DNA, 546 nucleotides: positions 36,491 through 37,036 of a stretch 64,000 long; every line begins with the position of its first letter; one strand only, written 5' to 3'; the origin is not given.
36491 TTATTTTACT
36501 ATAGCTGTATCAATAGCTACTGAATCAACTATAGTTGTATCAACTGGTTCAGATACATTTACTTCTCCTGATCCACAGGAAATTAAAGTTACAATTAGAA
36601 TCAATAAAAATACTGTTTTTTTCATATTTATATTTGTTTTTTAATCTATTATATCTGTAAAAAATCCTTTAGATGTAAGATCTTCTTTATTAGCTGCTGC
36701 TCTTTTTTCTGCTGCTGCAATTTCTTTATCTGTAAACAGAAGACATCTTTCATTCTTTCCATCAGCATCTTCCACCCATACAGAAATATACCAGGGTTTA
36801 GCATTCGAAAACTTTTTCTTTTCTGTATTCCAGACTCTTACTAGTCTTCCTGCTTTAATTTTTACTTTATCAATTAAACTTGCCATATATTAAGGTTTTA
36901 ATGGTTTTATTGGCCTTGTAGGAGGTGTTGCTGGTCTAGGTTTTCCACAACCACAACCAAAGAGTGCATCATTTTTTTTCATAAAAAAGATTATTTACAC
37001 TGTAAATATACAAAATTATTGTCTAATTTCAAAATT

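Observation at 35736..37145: Self-contained accessory cassette between tail genes and the phosphoesterase gene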

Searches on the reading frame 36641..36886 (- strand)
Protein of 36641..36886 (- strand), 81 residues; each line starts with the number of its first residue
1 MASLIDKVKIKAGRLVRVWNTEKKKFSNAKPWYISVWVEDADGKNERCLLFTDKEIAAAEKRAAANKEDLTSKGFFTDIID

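Call 7: search_protein_families(library=pfam, max_evalue=1, proteins=[window:36641-36886:-])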
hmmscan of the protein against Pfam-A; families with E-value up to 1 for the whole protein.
window:36641-36886:- (81 aa): 0 families

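Call 8: search_protein_families(library=phrogs, max_evalue=0.1, proteins=[window:36641-36886:-])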
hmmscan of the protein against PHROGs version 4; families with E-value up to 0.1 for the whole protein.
window:36641-36886:- (81 aa): 1 family
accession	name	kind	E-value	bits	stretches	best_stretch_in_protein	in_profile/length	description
phrog_33152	-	unknown function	0.051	14.7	1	1-44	1-44/71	-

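Call 17: find_homologous_proteins(query=window:36641-36886:-)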
Query window:36641-36886:- (81 aa): 342 proteins with E <= 0.001 among 346 candidates; the best 120 are listed.
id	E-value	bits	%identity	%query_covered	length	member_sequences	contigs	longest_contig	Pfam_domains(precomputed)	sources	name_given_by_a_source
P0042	2.4e-43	163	93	100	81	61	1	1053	-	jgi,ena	jgi:hypothetical protein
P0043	8.4e-42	158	88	100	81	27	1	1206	-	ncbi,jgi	jgi:hypothetical protein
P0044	1.5e-41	157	88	100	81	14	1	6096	-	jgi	-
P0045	2.1e-41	156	90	100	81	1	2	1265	-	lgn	-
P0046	2.9e-41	156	85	100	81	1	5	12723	-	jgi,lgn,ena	jgi:hypothetical protein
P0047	5.6e-41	155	88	100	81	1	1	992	-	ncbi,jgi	jgi:hypothetical protein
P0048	5.7e-41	155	89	100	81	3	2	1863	-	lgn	-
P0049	1.0e-40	154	84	100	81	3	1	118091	-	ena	-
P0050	1.8e-40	153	84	100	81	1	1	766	-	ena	-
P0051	3.1e-40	153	88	100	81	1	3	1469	-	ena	-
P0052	4.2e-40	152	86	100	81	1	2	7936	-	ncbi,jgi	jgi:hypothetical protein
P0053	4.7e-40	152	83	100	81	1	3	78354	-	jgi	jgi:hypothetical protein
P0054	5.8e-40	152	81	100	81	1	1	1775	-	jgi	jgi:hypothetical protein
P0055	8.6e-40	151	86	100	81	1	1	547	-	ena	-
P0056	1.2e-39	151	86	100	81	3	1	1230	-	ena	-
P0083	9.9e-36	138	79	100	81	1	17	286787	-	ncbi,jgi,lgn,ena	jgi:hypothetical protein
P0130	4.5e-32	127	72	100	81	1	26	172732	-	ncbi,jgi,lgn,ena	jgi:hypothetical protein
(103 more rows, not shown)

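Call 18: find_encoding_contigs(protein=P0083, flank=5000, max_places=5)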
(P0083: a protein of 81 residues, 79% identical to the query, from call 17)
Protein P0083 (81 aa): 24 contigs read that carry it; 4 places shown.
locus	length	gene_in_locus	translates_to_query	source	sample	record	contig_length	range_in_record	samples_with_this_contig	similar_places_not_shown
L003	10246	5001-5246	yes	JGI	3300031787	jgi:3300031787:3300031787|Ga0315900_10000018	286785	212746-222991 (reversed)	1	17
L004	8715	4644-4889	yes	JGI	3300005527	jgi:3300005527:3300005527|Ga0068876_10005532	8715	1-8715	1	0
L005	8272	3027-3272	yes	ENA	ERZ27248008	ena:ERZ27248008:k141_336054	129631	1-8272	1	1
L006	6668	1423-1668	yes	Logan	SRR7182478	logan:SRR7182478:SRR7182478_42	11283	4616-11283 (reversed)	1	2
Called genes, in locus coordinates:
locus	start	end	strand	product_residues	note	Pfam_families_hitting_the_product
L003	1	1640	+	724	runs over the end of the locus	-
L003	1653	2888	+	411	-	-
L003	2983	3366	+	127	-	-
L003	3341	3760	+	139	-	PF07087:DUF1353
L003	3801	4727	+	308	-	PF02412:TSP_3 (faint)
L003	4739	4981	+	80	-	-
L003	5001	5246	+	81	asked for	-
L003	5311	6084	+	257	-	-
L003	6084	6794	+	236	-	PF04765:TOD1_MUCI70 (weak)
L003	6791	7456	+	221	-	-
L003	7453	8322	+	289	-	-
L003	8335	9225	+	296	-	PF00535:Glycos_transf_2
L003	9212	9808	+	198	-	PF13489:Methyltransf_23, PF13847:Methyltransf_31, PF08241:Methyltransf_11, PF08242:Methyltransf_12, PF13649:Methyltransf_25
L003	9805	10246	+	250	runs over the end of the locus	-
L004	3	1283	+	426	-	?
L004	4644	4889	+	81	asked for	-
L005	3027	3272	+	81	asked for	-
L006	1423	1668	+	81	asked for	-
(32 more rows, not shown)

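Call 19: find_encoding_contigs(protein=P0130, flank=5000, max_places=5)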
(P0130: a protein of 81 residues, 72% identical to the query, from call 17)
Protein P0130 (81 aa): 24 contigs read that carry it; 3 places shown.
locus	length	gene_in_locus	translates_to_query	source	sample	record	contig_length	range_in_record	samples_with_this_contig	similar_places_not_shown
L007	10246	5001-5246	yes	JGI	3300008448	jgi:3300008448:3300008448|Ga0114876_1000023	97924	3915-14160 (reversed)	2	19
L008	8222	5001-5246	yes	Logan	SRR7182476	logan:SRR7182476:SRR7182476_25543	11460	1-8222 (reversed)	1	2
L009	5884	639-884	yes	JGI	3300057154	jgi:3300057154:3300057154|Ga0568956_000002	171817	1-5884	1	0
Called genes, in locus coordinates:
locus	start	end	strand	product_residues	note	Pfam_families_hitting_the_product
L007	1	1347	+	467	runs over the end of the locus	-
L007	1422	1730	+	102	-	-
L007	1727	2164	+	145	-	-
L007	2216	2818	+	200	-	-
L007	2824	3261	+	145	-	-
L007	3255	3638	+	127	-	-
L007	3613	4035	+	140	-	PF07087:DUF1353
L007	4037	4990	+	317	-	-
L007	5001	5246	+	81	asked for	-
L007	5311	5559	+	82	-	-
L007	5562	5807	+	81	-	-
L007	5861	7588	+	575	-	PF04984:Phage_sheath_1, PF17482:Phage_sheath_1C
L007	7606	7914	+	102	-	-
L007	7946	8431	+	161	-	-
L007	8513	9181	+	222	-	-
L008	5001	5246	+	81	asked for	-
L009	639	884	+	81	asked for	-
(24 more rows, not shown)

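Call 55: predict_structure(alignment_id=A4)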
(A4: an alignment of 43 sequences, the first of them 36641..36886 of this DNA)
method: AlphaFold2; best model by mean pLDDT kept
length: 81 residues; sequences in the alignment: 43
mean_pLDDT: 69.6   pTM: 0.49
mean pLDDT of the five models: 69.6, 68.2, 66.8, 54.0, 51.7
residues with pLDDT >= 90: 0; 70-90: 49; 50-70: 21; < 50: 11
segments of 3 or more residues with pLDDT < 50: 1-5, 72-74
pLDDT, mean of each block of 10 residues (from residue 1): 49 73 76 82 79 84 65 52 47
secondary structure, 60 per line:
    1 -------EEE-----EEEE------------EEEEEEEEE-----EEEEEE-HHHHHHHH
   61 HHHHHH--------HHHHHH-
elements in order: E8-10 E16-19 E32-40 E46-51 H53-66 H75-80

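Call 60: search_solved_structures(query=A4, max_evalue=10)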
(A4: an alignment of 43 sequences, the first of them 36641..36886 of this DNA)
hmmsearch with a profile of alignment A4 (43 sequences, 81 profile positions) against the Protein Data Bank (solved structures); distinct sequences matched with E-value up to 10: 0.

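Call 65: search_protein_families(library=padloc, max_evalue=1, proteins=[window:36641-36886:-])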
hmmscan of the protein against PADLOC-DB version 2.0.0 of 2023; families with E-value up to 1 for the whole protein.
window:36641-36886:- (81 aa): 0 families

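Call 66: search_protein_families(library=ncbifam, max_evalue=1, proteins=[window:36641-36886:-])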
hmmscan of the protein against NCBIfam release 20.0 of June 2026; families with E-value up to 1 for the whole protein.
window:36641-36886:- (81 aa): 2 families
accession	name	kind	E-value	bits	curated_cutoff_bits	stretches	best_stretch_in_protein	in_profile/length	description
NF007764.0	PRK10446.1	equivalog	0.039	13.2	331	1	34-65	176-207/300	30S ribosomal protein S6--L-glutamate ligase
NF010679.0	PRK14077.1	equivalog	0.047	13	343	1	24-76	120-172/287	NAD(+) kinase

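Call 81: search_dna_similar(query=window:36641-36886:-, collection=phages, mode=protein, max_evalue=0.001, max_rows=25)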
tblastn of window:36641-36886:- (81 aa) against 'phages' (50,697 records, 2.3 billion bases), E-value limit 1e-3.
No match.
